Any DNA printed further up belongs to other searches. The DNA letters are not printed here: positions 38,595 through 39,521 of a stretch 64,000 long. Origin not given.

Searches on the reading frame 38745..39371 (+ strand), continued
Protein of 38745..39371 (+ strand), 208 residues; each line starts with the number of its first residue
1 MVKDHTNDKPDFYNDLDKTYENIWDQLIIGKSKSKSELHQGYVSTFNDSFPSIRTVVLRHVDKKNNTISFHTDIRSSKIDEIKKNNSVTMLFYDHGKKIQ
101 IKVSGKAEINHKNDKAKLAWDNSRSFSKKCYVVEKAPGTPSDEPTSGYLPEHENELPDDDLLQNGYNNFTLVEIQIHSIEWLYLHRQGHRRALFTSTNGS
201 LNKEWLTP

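Call 40: find_encoding_contigs(protein=P0081, flank=5000, max_places=10)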
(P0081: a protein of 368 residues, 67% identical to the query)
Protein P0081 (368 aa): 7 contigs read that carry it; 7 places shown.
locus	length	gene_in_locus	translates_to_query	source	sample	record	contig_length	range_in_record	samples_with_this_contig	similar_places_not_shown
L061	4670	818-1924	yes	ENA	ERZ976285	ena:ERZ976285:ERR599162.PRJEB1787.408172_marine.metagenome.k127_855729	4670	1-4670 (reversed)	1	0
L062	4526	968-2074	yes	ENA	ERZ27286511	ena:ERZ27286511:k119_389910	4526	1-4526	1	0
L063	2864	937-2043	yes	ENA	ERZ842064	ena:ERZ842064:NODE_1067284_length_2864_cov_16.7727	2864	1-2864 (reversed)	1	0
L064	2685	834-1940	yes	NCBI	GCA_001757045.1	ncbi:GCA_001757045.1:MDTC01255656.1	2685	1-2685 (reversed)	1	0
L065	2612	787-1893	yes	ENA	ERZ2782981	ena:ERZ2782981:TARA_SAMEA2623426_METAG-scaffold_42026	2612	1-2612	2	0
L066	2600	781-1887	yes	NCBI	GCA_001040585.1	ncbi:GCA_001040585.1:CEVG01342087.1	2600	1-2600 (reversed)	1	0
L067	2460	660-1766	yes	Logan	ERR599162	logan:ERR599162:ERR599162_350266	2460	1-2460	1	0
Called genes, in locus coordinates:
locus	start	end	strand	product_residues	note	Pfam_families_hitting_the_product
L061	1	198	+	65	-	?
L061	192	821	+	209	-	PF12766:Pyridox_oxase_2, PF01243:PNPOx_N, PF16242:Pyrid_ox_like (weak)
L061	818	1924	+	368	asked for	PF00266:Aminotran_5, PF00155:Aminotran_1_2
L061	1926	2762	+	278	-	PF00892:EamA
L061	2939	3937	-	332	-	PF01384:PHO4 (faint)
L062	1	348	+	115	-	?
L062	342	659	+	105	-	PF12766:Pyridox_oxase_2, PF01243:PNPOx_N (weak)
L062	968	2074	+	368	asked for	PF00266:Aminotran_5, PF00155:Aminotran_1_2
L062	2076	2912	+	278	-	PF00892:EamA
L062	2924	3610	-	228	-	PF00072:Response_reg, PF00486:Trans_reg_C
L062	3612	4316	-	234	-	PF01895:PhoU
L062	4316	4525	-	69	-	?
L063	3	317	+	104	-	?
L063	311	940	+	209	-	PF12766:Pyridox_oxase_2, PF01243:PNPOx_N, PF16242:Pyrid_ox_like (weak)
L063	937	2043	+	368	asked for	PF00266:Aminotran_5, PF00155:Aminotran_1_2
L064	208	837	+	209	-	PF12766:Pyridox_oxase_2, PF01243:PNPOx_N, PF16242:Pyrid_ox_like (weak)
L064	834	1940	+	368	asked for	PF00266:Aminotran_5, PF00155:Aminotran_1_2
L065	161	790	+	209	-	PF12766:Pyridox_oxase_2, PF01243:PNPOx_N, PF16242:Pyrid_ox_like (weak)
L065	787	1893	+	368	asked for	PF00266:Aminotran_5, PF00155:Aminotran_1_2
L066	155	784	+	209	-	PF12766:Pyridox_oxase_2, PF01243:PNPOx_N, PF16242:Pyrid_ox_like (weak)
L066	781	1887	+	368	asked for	PF00266:Aminotran_5, PF00155:Aminotran_1_2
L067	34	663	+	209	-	PF12766:Pyridox_oxase_2, PF01243:PNPOx_N, PF16242:Pyrid_ox_like (weak)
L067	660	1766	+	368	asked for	PF00266:Aminotran_5, PF00155:Aminotran_1_2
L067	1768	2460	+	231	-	?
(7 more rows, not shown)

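Call 41: find_encoding_contigs(protein=P0080, flank=5000, max_places=10)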
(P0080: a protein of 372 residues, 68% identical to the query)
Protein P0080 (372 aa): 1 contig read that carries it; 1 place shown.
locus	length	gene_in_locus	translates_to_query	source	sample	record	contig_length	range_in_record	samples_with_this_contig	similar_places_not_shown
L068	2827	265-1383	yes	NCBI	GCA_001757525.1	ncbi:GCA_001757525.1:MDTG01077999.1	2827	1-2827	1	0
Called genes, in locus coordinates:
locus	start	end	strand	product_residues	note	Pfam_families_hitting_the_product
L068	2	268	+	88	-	?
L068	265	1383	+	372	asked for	PF00266:Aminotran_5, PF00155:Aminotran_1_2 (faint)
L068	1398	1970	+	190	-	PF01966:HD (weak)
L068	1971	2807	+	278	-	PF00892:EamA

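Call 45: search_protein_families(library=pfam, proteins=[L047:8312-9184:+, L047:9825-10379:+, L047:10379-11476:+, L049:98-814:+, L049:1413-2075:+, L050:9541-9957:+, L050:8287-9531:+, L053:8530-9660:+, L054:9034-9822:-, L059:10594-12072:+], max_evalue=0.0001)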
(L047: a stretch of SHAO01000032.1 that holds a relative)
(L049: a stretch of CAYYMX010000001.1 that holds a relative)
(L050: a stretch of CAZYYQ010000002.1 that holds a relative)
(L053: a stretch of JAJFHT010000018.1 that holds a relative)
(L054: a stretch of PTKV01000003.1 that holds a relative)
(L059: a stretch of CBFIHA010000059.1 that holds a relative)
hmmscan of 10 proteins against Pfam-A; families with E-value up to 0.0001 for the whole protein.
L047:8312-9184:+ (290 aa): 6 families
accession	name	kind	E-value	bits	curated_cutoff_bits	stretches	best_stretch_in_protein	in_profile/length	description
PF03446.21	NAD_binding_2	-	4.2e-53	180.1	21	1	4-162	1-159/161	NAD binding domain of 6-phosphogluconate dehydrogenase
PF14833.11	NAD_binding_11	-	2.1e-32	112.3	30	1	167-285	1-120/122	NAD-binding of NADP-dependent 3-hydroxyisobutyrate dehydrogenase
PF03807.23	F420_oxidored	-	3.3e-10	40.9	21.6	1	4-69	1-69/94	NADP oxidoreductase coenzyme F420-dependent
PF01488.26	Shikimate_DH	-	2.5e-06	28.1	24.3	1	2-72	12-88/138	Shikimate / quinate 5-dehydrogenase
PF02826.25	2-Hacid_dh_C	-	3.1e-05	23.9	25.1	1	4-94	38-124/178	D-isomer specific 2-hydroxyacid dehydrogenase, NAD binding domain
PF02737.24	3HCDH_N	-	9e-05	22.9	22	0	4-75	1-75/180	3-hydroxyacyl-CoA dehydrogenase, NAD binding domain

L047:9825-10379:+ (184 aa): 2 families
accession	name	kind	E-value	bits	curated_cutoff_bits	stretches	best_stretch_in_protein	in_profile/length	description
PF00578.27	AhpC-TSA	-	2.1e-18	66.9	26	1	12-140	2-122/124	AhpC/TSA family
PF08534.16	Redoxin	-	1.1e-10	41.9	26.6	1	13-128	4-123/148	Redoxin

L047:10379-11476:+ (365 aa): 3 families
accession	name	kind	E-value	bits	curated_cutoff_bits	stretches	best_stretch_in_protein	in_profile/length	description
PF00534.26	Glycos_transf_1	-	8.8e-31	107.2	26.4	1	176-342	4-160/172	Glycosyl transferases group 1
PF13692.12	Glyco_trans_1_4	-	1.4e-18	68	27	1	188-333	2-141/142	Glycosyl transferases group 1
PF13439.12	Glyco_transf_4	-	2.5e-08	34.6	28.5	1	13-165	1-166/170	Glycosyltransferase Family 4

L049:98-814:+ (238 aa): 1 family
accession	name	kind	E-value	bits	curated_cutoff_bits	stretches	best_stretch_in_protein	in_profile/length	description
PF00588.24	SpoU_methylase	-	1.4e-34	119.7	29.7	1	90-233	2-142/142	SpoU rRNA Methylase family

L049:1413-2075:+ (220 aa): 1 family
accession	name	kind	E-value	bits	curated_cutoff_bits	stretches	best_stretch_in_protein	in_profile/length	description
PF02517.21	Rce1-like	-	1.1e-07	32.5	22.4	1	108-195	4-89/93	Type II CAAX prenyl endopeptidase Rce1-like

L050:9541-9957:+ (138 aa): 3 families
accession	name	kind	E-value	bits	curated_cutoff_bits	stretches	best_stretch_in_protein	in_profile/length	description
PF14815.12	NUDIX_4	-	2.6e-26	92.1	35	1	14-130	2-110/113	NUDIX domain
PF00293.34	NUDIX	-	1.8e-20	73.8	21.1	1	12-131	5-131/134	NUDIX domain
PF22327.2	Nudt16-like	-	2.1e-05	25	27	1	37-85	33-82/161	U8 snoRNA-decapping enzyme-like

L050:8287-9531:+ (414 aa): 1 family
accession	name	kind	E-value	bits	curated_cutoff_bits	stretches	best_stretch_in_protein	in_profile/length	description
PF01960.23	ArgJ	-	3.5e-136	454.3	32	1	23-414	2-377/377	ArgJ family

L053:8530-9660:+ (376 aa): 1 family
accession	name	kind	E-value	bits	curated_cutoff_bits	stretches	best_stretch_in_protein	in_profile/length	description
PF11294.13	DUF3095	-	1.6e-119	399.8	22.2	1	7-374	3-377/378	Protein of unknown function (DUF3095)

L054:9034-9822:- (262 aa): 1 family
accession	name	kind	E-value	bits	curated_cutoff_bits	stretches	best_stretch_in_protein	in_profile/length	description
PF01743.26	PolyA_pol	-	4e-26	92.2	23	1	30-151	2-126/126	Poly A polymerase head domain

L059:10594-12072:+ (492 aa): 1 family
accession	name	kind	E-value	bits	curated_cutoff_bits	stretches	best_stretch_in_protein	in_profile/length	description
PF00375.23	SDF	-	8.3e-107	358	27.9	1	5-478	1-386/387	Sodium:dicarboxylate symporter family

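Call 55: predict_structure(alignment_id=A1)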
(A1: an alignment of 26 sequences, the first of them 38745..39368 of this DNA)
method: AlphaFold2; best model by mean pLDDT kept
length: 208 residues; sequences in the alignment: 26
mean_pLDDT: 93.1   pTM: 0.87
mean pLDDT of the five models: 93.1, 92.7, 92.4, 92.3, 91.7
residues with pLDDT >= 90: 171; 70-90: 30; 50-70: 2; < 50: 5
segments of 3 or more residues with pLDDT < 50: 1-5
pLDDT, mean of each block of 10 residues (from residue 1): 56 97 98 96 92 96 97 96 97 97 98 98 93 91 88 88 96 98 95 92 97
secondary structure, 60 per line:
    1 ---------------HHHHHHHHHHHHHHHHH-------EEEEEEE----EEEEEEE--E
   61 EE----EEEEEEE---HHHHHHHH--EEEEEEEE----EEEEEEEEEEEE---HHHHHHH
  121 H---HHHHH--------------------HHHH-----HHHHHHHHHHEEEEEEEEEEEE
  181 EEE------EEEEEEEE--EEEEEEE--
elements in order: H16-32 E40-46 E51-57 E60-62 E67-73 H77-84 E87-94 E99-110 H114-121 H125-129 H150-153 H159-168 E169-183 E190-197 E200-206

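Call 57: fold_search(model_id=the predicted structure, library=pdb)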
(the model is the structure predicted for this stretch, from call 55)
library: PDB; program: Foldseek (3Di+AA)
matches with E <= 10: 774; with E <= 0.001: 147
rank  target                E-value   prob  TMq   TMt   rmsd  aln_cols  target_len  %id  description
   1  2ou5_A                9.6e-15  1.00  0.73  0.86   3.5       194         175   23  Crystal structure of a pyridoxamine 5'-phosphate oxidase-related fmn-binding protein (jann_0254) from jannaschia sp. c (released 2007-03-06)
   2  2i51_A                1.7e-14  1.00  0.73  0.78   3.5       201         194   18  CRYSTAL STRUCTURE OF a pyridoxamine 5'-phosphate oxidase-related, FMN binding protein (NPUN_F5749) FROM NOSTOC PUNCTIF (released 2006-09-05)
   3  2i51_B                2.9e-14  1.00  0.71  0.77   3.6       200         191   18  CRYSTAL STRUCTURE OF a pyridoxamine 5'-phosphate oxidase-related, FMN binding protein (NPUN_F5749) FROM NOSTOC PUNCTIF (released 2006-09-05)
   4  1dnl                  2.3e-13  1.00  0.66  0.69   5.9       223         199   19  X-RAY STRUCTURE OF ESCHERICHIA COLI PYRIDOXINE 5'-PHOSPHATE OXIDASE COMPLEXED WITH FMN AT 1.8 ANGSTROM RESOLUTION (released 2000-01-05)
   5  1jnw                  7.0e-13  1.00  0.69  0.67   5.5       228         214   18  Active Site Structure of E. coli pyridoxine 5'-phosphate Oxidase (released 2001-08-01)
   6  6ymh_BBB              1.6e-12  1.00  0.68  0.70   4.9       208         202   19  X-ray structure of the K72I, Y129F, R133L, H199A quadruple mutant of PNP-oxidase from E. coli in complex with PLP (released 2021-04-28)
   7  1ty9_A                5.0e-12  1.00  0.65  0.67   5.3       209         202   18  X-RAY CRYSTAL STRUCTURE OF PHZG FROM PSEUDOMONAS FLUORESCENS (released 2004-11-23)
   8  4hmt_A                5.0e-12  1.00  0.66  0.67   5.8       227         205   18  Crystal structure of PhzG from Pseudomonas fluorescens 2-79 in complex with hexahydrophenazine-1,6-dicarboxylic acid (released 2013-08-07)
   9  1t9m_A                8.5e-12  1.00  0.68  0.69   4.9       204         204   17  X-ray crystal structure of phzG from pseudomonas aeruginosa (released 2004-11-02)
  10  6ylz                  1.1e-11  1.00  0.68  0.67   5.7       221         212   19  X-ray structure of the K72I,Y129F,R133L, H199A quadruple mutant of PNP-oxidase from E. coli (released 2021-04-14)
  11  4hms_B                1.3e-11  1.00  0.68  0.69   6.0       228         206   18  Crystal structure of PhzG from Pseudomonas fluorescens 2-79 in complex with a second FMN in the substrate binding site (released 2013-08-07)
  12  8qyw                  1.7e-11  1.00  0.64  0.64   5.3       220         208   14  Human Pyridoxine-5'-phosphate oxidase mutant R225H (released 2024-02-07)
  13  1ty9_B                2.5e-11  1.00  0.68  0.68   5.7       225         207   19  X-RAY CRYSTAL STRUCTURE OF PHZG FROM PSEUDOMONAS FLUORESCENS (released 2004-11-23)
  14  4hmw_B                3.0e-11  1.00  0.67  0.68   5.9       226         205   16  Crystal structure of PhzG from Burkholderia lata 383 (released 2013-08-07)
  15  3hy8                  3.2e-11  1.00  0.65  0.64   5.6       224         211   15  Crystal Structure of Human Pyridoxine 5'-Phosphate Oxidase R229W Mutant (released 2009-07-28)
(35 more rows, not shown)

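Call 64: search_protein_families(library=ncbifam, proteins=[L043:4432-5268:+, L061:1926-2762:+, L037:11218-12054:+, L061:818-1924:+, L068:1398-1970:+, L061:2939-3937:-], max_evalue=1e-8)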
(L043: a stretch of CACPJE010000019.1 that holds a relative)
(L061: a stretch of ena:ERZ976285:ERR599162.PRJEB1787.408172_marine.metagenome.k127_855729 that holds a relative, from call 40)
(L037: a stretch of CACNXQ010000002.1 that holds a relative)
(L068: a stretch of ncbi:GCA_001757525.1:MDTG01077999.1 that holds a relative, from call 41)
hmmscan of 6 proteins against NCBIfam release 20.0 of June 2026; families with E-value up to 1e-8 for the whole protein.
L043:4432-5268:+ (278 aa): 1 family
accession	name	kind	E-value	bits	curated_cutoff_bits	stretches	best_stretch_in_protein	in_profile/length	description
TIGR03340.1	phn_DUF6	hypoth_equivalog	1.8e-34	119.7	288.15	1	5-274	3-280/281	phosphonate utilization associated putative membrane protein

L061:1926-2762:+ (278 aa): 1 family
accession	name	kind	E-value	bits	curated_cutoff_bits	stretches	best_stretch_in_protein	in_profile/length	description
TIGR03340.1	phn_DUF6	hypoth_equivalog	3.5e-37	128.6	288.15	1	7-272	6-280/281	phosphonate utilization associated putative membrane protein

L037:11218-12054:+ (278 aa): 1 family
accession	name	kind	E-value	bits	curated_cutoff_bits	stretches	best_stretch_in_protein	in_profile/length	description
TIGR03340.1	phn_DUF6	hypoth_equivalog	6.6e-37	127.7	288.15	1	8-274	5-280/281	phosphonate utilization associated putative membrane protein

L061:818-1924:+ (368 aa): 9 families
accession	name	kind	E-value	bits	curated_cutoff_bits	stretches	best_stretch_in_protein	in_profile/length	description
NF010006.0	PRK13479.1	equivalog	9.2e-157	521.9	296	1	2-366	3-367/369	2-aminoethylphosphonate--pyruvate transaminase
TIGR02326.1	transamin_PhnW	equivalog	1.5e-148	494.8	400.8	1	3-361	2-361/363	2-aminoethylphosphonate--pyruvate transaminase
TIGR03301.1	PhnW-AepZ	equivalog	2.2e-136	454.9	360.8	1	6-359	1-354/355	2-aminoethylphosphonate aminotransferase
NF046070.1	PyrdoxPyrvTramin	equivalog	3.4e-27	95.2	600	1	5-356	6-360/369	pyridoxamine--pyruvate transaminase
NF045640.1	AspGlyoxATaseBhcA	equivalog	2.7e-20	72.6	650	1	1-353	1-357/395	L-aspartate--glyoxylate aminotransferase BhcA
TIGR01364.1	serC_1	equivalog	6.7e-13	48.2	443.6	1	31-307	40-305/358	phosphoserine transaminase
NF003764.0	PRK05355.1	equivalog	8.9e-13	47.9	253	1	29-324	41-318/357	3-phosphoserine/phosphohydroxythreonine transaminase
TIGR01977.1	am_tr_V_EF2568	hypoth_equivalog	4.3e-10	39.1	377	1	94-206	103-214/376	cysteine desulfurase family protein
TIGR04343.1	egtE_PLP_lyase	equivalog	7.9e-10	38.1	400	1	72-206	88-216/370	ergothioneine biosynthesis PLP-dependent enzyme EgtE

L068:1398-1970:+ (190 aa): 3 families
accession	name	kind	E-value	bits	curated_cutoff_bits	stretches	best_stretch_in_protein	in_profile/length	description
TIGR03276.1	Phn-HD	hypoth_equivalog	7.3e-50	169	214.6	1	12-186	2-177/179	phosphonate degradation HD-domain oxygenase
NF052439.1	HMPDioxPhnZ1GIM8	equivalog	5e-44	150.1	300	1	13-189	22-199/199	hydroxymethylphosphonate dioxygenase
NF049941.1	HyMthAminphonOxyTmpB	equivalog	1.7e-37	129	300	1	7-182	4-177/188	(R)-1-hydroxy-2-trimethylaminoethylphosphonate oxygenase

L061:2939-3937:- (332 aa): 0 families
